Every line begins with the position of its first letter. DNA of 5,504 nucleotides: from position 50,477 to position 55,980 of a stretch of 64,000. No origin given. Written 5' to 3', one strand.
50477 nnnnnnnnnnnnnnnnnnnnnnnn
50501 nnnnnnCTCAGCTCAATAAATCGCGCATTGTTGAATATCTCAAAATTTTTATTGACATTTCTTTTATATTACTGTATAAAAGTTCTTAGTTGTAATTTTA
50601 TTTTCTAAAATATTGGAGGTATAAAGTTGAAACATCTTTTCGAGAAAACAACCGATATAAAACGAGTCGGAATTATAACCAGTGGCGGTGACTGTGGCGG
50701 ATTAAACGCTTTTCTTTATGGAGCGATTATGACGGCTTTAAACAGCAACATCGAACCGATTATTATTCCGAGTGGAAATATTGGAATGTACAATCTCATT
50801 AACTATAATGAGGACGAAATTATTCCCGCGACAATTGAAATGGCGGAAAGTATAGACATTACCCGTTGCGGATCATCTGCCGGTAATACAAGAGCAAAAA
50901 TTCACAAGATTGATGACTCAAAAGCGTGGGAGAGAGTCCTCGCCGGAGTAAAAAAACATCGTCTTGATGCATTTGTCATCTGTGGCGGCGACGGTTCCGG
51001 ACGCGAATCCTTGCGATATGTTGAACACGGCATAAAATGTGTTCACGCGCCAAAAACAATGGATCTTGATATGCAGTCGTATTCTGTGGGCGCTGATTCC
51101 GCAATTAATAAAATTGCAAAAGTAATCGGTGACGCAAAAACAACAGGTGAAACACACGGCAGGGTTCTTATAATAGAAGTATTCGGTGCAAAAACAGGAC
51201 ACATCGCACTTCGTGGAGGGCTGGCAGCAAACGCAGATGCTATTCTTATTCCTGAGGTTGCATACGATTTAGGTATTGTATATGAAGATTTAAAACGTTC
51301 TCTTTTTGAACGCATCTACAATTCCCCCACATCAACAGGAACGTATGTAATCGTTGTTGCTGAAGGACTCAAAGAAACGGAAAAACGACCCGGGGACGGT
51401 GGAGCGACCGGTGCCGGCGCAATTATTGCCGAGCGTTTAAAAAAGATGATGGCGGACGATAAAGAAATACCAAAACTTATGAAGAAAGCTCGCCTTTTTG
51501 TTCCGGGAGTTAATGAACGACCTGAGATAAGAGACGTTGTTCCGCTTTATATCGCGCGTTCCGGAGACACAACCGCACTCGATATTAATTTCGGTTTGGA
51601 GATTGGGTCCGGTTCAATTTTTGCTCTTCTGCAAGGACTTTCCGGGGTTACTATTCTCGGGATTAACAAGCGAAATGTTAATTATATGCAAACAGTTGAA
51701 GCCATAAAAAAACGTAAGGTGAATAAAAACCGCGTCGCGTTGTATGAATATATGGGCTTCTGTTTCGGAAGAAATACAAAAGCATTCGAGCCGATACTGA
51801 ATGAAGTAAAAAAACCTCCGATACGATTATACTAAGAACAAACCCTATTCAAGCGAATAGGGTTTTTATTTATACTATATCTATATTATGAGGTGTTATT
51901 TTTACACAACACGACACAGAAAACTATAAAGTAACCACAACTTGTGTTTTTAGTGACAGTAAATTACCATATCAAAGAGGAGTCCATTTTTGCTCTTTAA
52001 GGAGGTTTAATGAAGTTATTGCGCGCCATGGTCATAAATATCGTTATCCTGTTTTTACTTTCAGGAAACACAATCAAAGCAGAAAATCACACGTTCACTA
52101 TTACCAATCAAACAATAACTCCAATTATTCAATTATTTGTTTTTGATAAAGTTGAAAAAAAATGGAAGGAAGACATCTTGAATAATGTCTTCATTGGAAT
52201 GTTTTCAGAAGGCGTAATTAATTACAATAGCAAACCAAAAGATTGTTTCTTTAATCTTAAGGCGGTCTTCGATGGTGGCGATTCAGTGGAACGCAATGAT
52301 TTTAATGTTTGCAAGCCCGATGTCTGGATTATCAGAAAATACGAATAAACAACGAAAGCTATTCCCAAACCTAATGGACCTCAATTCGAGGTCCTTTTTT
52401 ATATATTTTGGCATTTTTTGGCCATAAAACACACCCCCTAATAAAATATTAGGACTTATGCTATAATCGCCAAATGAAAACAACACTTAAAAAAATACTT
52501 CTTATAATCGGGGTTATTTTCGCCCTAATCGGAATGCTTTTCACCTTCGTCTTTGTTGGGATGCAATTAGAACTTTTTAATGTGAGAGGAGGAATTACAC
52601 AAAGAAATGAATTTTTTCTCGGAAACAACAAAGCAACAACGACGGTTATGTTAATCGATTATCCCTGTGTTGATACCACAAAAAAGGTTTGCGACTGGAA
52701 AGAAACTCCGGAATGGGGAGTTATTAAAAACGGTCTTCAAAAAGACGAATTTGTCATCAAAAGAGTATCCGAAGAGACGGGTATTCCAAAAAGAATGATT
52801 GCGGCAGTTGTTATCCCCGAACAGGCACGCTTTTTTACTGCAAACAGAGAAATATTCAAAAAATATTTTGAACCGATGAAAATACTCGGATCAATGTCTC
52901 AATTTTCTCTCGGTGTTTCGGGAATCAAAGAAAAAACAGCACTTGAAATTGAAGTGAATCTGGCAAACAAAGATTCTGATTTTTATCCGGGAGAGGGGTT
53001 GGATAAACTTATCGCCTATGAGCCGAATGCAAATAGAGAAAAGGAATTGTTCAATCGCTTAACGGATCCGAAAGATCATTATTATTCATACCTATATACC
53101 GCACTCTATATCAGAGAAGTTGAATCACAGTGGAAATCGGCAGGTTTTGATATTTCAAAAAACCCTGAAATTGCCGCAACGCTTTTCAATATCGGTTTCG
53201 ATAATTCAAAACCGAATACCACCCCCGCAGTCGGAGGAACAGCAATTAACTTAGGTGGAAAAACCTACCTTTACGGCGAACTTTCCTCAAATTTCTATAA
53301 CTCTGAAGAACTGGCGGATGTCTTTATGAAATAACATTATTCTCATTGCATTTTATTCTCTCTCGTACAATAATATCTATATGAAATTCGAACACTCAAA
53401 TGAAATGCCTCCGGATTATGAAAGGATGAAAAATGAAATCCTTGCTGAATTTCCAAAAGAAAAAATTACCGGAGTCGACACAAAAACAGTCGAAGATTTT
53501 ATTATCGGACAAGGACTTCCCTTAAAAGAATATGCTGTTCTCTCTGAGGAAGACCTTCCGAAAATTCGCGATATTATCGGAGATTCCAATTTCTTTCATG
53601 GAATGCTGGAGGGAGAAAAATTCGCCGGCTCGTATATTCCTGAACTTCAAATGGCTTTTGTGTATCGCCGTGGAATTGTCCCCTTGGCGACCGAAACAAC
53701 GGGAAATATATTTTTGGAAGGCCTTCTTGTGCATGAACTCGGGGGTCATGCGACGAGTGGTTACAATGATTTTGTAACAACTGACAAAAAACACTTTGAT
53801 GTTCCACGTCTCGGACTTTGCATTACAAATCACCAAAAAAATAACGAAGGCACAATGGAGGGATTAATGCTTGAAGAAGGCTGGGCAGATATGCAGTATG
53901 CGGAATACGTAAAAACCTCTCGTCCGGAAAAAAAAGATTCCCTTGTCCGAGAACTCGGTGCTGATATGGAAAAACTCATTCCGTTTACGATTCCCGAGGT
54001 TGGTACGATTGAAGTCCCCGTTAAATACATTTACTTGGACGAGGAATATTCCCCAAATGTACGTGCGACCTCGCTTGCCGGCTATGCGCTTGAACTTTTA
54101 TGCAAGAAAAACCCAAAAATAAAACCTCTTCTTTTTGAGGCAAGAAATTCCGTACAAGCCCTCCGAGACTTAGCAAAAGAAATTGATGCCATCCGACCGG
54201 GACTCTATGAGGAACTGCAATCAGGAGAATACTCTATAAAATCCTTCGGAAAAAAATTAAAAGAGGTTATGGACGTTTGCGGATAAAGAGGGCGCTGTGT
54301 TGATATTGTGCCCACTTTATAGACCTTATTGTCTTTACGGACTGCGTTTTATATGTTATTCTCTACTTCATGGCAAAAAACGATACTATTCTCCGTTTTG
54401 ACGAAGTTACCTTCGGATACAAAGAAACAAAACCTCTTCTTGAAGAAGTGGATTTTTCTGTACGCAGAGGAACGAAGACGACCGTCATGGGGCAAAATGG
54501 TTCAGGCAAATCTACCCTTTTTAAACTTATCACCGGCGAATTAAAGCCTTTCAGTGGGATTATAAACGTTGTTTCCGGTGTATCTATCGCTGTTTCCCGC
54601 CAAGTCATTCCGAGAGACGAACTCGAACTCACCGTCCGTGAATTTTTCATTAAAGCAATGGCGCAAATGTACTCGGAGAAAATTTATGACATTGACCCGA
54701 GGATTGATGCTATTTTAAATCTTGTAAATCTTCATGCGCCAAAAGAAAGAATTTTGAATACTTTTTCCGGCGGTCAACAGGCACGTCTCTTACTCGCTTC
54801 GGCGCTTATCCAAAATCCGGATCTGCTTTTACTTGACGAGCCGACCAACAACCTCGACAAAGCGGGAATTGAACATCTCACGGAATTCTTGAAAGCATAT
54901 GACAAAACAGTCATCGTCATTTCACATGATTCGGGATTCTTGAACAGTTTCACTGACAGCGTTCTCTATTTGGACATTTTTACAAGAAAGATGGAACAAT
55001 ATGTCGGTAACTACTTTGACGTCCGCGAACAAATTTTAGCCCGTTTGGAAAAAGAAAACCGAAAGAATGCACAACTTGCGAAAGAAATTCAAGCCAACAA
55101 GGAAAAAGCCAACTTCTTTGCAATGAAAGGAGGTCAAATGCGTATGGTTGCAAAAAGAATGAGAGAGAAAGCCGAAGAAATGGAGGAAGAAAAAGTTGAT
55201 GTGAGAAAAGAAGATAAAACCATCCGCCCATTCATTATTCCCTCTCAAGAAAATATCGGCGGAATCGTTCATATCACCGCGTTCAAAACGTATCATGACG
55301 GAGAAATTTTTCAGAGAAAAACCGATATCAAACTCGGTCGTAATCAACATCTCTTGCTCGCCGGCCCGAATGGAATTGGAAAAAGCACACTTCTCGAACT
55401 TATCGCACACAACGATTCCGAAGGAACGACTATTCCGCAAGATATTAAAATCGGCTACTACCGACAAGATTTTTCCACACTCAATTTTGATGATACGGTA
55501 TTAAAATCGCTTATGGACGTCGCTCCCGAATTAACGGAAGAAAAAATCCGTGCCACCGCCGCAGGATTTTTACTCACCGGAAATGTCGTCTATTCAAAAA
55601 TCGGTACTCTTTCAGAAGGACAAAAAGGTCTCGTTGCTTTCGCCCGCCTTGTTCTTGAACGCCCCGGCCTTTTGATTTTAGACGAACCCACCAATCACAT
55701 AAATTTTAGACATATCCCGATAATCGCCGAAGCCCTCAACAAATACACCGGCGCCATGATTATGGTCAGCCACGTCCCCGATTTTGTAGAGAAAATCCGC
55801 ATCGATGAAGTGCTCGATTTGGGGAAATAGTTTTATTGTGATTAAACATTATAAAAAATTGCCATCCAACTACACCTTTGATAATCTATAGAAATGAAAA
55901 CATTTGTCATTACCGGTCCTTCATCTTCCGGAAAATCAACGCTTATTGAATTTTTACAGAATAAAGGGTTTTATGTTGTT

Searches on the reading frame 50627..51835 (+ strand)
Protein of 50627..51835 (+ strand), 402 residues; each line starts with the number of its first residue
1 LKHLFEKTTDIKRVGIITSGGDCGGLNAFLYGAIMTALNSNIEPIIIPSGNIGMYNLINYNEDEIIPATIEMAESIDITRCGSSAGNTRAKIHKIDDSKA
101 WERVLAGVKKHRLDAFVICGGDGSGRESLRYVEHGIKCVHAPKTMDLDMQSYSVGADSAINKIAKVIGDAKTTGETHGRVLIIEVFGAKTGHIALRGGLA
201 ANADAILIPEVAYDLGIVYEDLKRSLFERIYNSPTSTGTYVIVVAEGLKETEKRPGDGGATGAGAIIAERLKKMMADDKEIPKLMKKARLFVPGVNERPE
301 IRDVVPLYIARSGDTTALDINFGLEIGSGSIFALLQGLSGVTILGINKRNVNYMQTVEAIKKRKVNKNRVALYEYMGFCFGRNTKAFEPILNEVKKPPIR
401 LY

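Call 49: search_protein_families(library=pfam, proteins=[window:50627-51835:+], max_evalue=0.0001)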
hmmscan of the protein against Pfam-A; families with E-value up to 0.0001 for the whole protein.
window:50627-51835:+ (402 aa): 2 families
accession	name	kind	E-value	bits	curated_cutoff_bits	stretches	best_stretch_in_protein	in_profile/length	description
PF00365.25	PFK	-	9.7e-50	169.9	30.9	1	13-328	1-271/277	Phosphofructokinase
PF00532.27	Peripla_BP_1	-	6.3e-05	23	22.2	0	78-186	23-120/281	Periplasmic binding proteins and sugar binding domain of LacI family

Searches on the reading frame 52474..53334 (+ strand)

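Call 49: search_protein_families(library=pfam, proteins=[window:52474-53334:+], max_evalue=0.0001)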
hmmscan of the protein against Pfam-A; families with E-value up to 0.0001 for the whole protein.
window:52474-53334:+ (286 aa): 1 family
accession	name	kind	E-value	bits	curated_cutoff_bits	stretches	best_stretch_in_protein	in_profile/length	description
PF07182.16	DUF1402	-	4.9e-07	29.6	27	1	185-250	204-267/300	Protein of unknown function (DUF1402)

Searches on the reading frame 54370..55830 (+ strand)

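Call 49: search_protein_families(library=pfam, proteins=[window:54370-55830:+], max_evalue=0.0001)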
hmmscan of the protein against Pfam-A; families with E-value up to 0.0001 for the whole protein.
window:54370-55830:+ (486 aa): 10 families
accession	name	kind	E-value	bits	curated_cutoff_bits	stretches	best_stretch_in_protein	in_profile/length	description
PF00005.33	ABC_tran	-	2e-47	161.6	25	2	24-160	1-137/137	ABC transporter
PF13304.12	AAA_21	-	2.4e-19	70.9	27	1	115-191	221-303/304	AAA domain, putative AbiEii toxin, Type IV TA system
PF02463.25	SMC_N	-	3.2e-16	59.9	40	0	93-194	98-205/220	RecF/RecN/SMC N terminal domain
PF13555.12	AAA_29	-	1.6e-09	37.8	27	0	29-51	17-39/61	P-loop containing region of AAA domain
PF13401.12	AAA_22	-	1.5e-07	32.2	27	0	325-439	5-92/130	AAA domain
PF03193.22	RsgA_GTPase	-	6.7e-07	29.7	30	0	324-349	105-130/174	RsgA GTPase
PF13191.12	AAA_16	-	5.5e-06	27.4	32.6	0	320-350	19-49/167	AAA ATPase domain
PF00004.35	AAA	-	2.6e-05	25.1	21.2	0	328-348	1-21/131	ATPase family associated with various cellular activities (AAA)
PF13476.12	AAA_23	-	3.3e-05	25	27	0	301-345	3-39/201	AAA domain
PF13175.12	AAA_15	-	5.5e-05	23.4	32.1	0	26-187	18-135/374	AAA ATPase domain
